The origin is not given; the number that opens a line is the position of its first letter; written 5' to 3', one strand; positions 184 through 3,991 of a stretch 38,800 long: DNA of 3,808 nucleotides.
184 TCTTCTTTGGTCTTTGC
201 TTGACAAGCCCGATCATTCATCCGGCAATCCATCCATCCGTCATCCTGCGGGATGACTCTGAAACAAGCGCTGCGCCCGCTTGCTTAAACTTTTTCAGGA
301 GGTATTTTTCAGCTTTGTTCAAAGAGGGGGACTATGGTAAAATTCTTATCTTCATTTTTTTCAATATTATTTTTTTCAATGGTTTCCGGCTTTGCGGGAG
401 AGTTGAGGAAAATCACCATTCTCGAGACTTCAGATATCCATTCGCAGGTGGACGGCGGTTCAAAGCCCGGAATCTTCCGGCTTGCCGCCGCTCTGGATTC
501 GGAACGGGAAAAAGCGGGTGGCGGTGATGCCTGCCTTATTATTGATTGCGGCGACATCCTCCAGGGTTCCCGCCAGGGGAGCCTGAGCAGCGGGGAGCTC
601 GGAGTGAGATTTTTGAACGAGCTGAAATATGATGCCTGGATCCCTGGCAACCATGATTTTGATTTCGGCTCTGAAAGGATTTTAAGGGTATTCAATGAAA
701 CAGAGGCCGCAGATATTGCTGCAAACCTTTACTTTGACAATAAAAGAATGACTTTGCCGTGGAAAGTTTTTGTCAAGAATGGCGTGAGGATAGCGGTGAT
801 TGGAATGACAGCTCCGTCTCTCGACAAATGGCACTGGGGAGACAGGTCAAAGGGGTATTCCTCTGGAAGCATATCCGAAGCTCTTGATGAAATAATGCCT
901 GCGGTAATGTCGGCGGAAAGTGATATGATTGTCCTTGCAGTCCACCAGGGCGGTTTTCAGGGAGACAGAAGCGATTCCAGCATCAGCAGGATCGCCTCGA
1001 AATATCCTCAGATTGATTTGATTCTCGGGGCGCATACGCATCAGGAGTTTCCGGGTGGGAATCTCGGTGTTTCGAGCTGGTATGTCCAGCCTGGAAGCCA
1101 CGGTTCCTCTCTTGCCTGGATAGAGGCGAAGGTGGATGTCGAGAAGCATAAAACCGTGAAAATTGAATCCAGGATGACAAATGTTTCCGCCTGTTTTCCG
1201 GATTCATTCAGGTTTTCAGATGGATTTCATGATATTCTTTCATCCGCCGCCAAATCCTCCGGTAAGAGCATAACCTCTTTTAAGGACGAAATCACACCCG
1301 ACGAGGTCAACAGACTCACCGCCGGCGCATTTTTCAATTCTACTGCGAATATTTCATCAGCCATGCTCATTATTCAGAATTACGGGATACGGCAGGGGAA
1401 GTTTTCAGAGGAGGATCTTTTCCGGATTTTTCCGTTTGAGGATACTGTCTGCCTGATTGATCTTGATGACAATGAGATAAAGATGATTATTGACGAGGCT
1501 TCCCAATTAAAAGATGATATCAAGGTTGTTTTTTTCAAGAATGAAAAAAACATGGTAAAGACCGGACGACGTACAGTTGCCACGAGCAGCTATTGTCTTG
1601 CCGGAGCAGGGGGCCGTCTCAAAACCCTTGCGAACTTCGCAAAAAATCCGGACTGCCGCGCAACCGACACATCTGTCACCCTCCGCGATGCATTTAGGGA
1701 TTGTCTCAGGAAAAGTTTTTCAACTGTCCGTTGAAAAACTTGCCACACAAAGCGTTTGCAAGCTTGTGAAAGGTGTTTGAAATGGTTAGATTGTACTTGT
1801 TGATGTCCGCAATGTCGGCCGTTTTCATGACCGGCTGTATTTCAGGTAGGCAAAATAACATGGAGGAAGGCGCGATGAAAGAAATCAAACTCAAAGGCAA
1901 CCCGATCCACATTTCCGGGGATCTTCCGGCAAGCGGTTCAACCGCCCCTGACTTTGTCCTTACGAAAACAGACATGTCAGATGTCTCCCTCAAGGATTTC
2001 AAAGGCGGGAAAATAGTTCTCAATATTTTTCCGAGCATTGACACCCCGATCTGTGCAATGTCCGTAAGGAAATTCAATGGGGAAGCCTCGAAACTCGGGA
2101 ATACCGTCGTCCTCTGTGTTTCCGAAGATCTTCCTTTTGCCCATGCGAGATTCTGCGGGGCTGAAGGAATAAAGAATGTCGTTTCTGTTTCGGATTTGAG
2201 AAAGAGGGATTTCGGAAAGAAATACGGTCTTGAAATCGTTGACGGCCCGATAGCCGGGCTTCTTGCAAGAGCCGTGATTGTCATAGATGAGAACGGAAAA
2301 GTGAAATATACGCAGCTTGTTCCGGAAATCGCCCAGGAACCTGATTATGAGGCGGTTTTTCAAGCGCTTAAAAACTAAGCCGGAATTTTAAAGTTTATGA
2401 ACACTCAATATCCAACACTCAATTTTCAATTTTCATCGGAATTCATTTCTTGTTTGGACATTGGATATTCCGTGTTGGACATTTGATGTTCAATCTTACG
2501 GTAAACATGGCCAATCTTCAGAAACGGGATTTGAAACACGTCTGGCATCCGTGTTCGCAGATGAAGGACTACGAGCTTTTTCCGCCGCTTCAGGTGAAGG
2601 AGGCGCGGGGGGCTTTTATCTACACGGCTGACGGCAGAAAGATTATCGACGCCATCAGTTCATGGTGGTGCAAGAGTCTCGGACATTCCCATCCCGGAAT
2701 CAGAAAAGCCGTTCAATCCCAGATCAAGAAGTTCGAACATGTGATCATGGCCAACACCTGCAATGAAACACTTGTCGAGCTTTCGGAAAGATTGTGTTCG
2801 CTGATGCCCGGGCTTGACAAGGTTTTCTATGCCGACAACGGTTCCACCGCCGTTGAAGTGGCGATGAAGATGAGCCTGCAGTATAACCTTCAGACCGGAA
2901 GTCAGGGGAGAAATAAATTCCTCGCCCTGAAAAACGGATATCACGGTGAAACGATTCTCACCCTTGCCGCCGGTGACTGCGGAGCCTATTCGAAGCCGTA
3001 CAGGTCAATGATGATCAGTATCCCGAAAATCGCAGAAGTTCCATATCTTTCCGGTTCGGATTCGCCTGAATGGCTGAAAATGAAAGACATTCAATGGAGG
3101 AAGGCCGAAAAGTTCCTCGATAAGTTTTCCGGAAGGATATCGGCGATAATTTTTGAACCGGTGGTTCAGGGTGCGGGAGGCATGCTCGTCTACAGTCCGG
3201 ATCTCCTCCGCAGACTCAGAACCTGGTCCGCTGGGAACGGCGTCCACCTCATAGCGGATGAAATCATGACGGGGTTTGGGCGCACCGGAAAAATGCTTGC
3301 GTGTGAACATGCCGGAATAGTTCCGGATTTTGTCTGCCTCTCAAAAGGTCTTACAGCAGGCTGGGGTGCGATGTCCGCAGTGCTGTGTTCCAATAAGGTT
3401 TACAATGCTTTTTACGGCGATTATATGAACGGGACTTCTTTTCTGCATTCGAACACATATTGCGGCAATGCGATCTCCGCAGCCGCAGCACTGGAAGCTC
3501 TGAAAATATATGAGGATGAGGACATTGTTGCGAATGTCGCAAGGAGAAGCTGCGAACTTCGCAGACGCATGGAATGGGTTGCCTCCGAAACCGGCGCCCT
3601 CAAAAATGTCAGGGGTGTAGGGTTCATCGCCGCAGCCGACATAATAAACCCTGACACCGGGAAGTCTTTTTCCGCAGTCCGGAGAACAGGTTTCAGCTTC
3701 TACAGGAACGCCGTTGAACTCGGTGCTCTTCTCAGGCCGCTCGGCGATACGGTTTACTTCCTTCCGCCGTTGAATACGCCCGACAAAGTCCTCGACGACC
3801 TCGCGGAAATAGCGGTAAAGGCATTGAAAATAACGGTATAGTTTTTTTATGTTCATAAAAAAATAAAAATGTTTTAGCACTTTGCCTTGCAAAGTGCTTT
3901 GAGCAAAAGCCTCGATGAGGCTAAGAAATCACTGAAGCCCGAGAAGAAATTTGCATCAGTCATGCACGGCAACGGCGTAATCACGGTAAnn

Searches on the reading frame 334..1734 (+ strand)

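Call 87: search_protein_families(library=pfam, proteins=[window:334-1734:+], max_evalue=0.0001)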
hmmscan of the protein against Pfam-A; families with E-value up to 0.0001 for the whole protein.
window:334-1734:+ (466 aa): 2 families
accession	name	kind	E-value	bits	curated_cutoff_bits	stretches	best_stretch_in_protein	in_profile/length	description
PF00149.33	Metallophos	-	2.3e-11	44.9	21.5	1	28-237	2-190/191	Calcineurin-like phosphoesterase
PF09587.15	PGA_cap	-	8.4e-06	25.9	27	1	105-236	85-231/255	Bacterial capsule synthesis protein PGA_cap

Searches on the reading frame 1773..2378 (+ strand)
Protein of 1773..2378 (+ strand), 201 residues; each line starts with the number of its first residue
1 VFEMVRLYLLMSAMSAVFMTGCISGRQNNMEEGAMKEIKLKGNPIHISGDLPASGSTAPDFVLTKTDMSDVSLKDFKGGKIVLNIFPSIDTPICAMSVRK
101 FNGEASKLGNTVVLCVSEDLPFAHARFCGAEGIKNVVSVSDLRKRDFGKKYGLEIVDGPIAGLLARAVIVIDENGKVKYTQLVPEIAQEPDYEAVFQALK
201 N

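Call 87: search_protein_families(library=pfam, proteins=[window:1773-2378:+], max_evalue=0.0001)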
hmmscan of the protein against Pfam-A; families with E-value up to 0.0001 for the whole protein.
window:1773-2378:+ (201 aa): 2 families
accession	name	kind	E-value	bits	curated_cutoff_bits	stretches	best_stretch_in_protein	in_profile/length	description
PF08534.16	Redoxin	-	3.3e-37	128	26.6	1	54-195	2-147/148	Redoxin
PF00578.27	AhpC-TSA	-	2.6e-20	73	26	1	55-179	2-123/124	AhpC/TSA family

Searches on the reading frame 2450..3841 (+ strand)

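Call 87: search_protein_families(library=pfam, proteins=[window:2450-3841:+], max_evalue=0.0001)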
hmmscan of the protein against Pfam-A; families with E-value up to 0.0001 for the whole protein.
window:2450-3841:+ (463 aa): 1 family
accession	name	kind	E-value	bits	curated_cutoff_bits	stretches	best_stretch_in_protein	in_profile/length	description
PF00202.27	Aminotran_3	-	3.2e-96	322.9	30.5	1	46-459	10-403/403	Aminotransferase class-III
